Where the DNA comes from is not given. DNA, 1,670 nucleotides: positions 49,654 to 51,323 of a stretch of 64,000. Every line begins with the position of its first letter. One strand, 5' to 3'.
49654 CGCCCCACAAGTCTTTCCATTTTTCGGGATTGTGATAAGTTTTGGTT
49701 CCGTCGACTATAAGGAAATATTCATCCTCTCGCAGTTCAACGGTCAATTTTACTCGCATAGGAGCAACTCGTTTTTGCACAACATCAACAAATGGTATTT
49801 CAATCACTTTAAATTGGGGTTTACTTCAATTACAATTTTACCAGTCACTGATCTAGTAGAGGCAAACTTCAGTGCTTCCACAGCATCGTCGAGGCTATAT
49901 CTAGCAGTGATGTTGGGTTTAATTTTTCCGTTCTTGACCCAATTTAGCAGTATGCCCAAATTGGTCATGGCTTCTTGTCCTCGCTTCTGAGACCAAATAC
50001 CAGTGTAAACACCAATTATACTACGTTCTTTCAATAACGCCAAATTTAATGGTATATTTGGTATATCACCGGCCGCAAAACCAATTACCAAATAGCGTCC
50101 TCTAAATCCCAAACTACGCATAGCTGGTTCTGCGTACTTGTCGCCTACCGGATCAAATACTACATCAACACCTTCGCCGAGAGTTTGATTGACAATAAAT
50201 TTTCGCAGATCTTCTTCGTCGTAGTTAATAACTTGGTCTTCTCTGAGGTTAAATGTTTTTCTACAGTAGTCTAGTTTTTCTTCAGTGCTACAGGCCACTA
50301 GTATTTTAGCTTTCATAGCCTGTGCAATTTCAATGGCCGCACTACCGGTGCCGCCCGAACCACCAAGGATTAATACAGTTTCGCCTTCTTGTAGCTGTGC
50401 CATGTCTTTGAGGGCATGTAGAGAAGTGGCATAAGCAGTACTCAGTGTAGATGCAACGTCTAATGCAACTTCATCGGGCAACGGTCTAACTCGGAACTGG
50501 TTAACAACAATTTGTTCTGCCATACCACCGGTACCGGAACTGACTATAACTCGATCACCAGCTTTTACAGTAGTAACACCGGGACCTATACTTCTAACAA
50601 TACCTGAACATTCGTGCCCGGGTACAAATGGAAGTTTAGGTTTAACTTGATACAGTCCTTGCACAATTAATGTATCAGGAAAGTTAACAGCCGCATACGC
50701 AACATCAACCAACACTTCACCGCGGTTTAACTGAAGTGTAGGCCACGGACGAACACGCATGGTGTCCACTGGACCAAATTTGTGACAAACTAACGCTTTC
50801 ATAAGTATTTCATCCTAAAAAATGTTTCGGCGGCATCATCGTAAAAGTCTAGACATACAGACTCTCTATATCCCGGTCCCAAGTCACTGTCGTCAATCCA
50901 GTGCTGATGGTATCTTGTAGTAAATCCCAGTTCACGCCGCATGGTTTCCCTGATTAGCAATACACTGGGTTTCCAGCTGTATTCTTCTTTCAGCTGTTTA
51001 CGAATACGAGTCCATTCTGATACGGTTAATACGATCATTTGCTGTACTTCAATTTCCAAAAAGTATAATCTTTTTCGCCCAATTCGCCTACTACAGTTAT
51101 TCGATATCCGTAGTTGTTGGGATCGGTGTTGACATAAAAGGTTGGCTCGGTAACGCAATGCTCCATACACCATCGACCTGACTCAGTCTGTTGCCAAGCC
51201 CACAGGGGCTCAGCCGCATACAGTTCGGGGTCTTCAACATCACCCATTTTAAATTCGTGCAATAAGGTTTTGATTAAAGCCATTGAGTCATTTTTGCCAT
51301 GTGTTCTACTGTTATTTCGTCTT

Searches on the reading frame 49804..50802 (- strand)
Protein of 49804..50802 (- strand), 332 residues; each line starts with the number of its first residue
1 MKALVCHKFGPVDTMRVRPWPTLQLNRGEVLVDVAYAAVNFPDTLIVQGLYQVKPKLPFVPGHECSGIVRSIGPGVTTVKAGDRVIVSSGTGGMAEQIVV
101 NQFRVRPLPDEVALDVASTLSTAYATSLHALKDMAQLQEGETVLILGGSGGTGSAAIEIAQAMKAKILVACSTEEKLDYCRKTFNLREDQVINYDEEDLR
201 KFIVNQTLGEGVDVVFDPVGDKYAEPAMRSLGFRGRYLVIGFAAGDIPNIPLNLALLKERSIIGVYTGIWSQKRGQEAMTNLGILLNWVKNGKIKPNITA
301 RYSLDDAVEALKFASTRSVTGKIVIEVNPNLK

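Call 7: search_protein_families(library=pfam, proteins=[window:49804-50802:-], max_evalue=0.01)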
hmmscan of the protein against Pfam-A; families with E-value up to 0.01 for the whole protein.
window:49804-50802:- (332 aa): 4 families
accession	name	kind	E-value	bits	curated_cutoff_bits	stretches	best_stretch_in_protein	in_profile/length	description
PF00107.32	ADH_zinc_N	-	1.1e-21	77.6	31.8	1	151-269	1-116/129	Zinc-binding dehydrogenase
PF13602.12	ADH_zinc_N_2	-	3.6e-19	70.5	27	1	189-325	4-134/134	Zinc-binding dehydrogenase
PF08240.17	ADH_N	-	1.3e-17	64.4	23.5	1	27-110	2-104/104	Alcohol dehydrogenase GroES-like domain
PF01262.27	AlaDh_PNT_C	-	0.0058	16.5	23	0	142-204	30-91/214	Alanine dehydrogenase/PNT, C-terminal domain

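Call 21: search_protein_families(library=ncbifam, proteins=[window:49804-50802:-], max_evalue=0.001)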
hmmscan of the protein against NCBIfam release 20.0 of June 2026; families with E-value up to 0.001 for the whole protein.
window:49804-50802:- (332 aa): 29 families (the best 25 are shown)
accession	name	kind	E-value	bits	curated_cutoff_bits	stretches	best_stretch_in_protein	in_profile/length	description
TIGR02824.1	quinone_pig3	subfamily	6.3e-64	216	296.8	1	1-327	1-325/325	putative NAD(P)H quinone oxidoreductase, PIG3 family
NF010344.0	PRK13771.1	subfamily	1.2e-41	142.8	349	2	92-327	116-333/334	putative alcohol dehydrogenase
NF041183.1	Pks2_ls1_myc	equivalog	7.5e-34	115.9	2400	1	10-328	1415-1730/2086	sulfolipid-1 biosynthesis phthioceranic/hydroxyphthioceranic acid synthase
NF008024.0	PRK10754.1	subfamily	7.6e-34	117.2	348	1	7-322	8-322/327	NADPH:quinone reductase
NF041172.1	AcrlCoa_red_Thmprot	equivalog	2e-33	115.8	500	2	92-326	116-333/334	acryloyl-CoA reductase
TIGR02823.1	oxido_YhdH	subfamily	3.8e-26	91.7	297.25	1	14-327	13-324/324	acrylyl-CoA reductase family protein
TIGR03989.1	Rxyl_3153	subfamily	1.1e-23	84.1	440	2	91-311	138-355/370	NDMA-dependent alcohol dehydrogenase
TIGR01751.1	crot-CoA-red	equivalog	1.1e-20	73.7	378.55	2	91-324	139-384/398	crotonyl-CoA carboxylase/reductase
NF006940.0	PRK09422.1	equivalog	3e-20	72.5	344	2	91-327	114-335/338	alcohol dehydrogenase AdhP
NF051456.1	acrylyl_AcuI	equivalog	4.7e-20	71.6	440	1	13-328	13-325/325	acrylyl-CoA reductase (NADPH)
NF003808.0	PRK05396.1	equivalog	8e-20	71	380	2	91-326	118-339/341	L-threonine 3-dehydrogenase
TIGR00692.1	tdh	equivalog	1.7e-19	70.1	458.35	2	91-325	116-338/340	L-threonine 3-dehydrogenase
TIGR03451.1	mycoS_dep_FDH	equivalog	1.8e-18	66.5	512.9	2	90-312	127-344/358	S-(hydroxymethyl)mycothiol dehydrogenase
TIGR02818.1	adh_III_F_hyde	equivalog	3.4e-17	62.6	543.95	2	90-242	136-288/368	S-(hydroxymethyl)glutathione dehydrogenase/class III alcohol dehydrogenase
NF041097.1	keto_inos_dh_IolM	equivalog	2.1e-16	59.6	450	2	130-325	197-388/389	scyllo-inosose 3-dehydrogenase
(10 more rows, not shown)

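Call 69: find_related_loci(query=window:49804-50802:-, collection=viral_contigs, flank=500)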
Query window:49804-50802:- (332 aa) in viral_contigs; peptide patterns used: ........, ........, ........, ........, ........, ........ (x = any residue, [..] = any of these).
4 stretches matched a pattern; 1 encode a relative of the query (tblastn E <= 1e-3); 1 distinct loci.
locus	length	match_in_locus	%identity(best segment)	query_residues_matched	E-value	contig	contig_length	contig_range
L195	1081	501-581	48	270-296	9e-5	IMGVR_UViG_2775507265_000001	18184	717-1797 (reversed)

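Call 77: search_protein_families(library=phrogs, proteins=[window:49804-50802:-], max_evalue=0.001)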
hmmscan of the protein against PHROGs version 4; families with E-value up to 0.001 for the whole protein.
window:49804-50802:- (332 aa): 2 families
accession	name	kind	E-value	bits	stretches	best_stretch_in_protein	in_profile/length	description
phrog_2640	-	other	7.2e-57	193.8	2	89-325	113-343/345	zinc containing alcohol dehydrogenase superfamily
phrog_6433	-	unknown function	1.5e-05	25.7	1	125-326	133-340/341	-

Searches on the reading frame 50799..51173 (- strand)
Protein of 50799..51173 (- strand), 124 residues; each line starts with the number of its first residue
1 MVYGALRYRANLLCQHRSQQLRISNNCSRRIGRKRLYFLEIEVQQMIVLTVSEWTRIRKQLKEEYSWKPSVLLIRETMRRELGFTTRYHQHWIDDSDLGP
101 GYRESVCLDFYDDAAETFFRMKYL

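Call 7: search_protein_families(library=pfam, proteins=[window:50799-51173:-], max_evalue=0.01)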
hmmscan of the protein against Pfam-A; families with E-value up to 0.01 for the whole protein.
window:50799-51173:- (124 aa): 1 family
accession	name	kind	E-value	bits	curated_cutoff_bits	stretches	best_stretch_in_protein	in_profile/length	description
PF24543.1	Usp-48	-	0.0021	18.4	27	0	12-65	67-109/115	Usp-48 domain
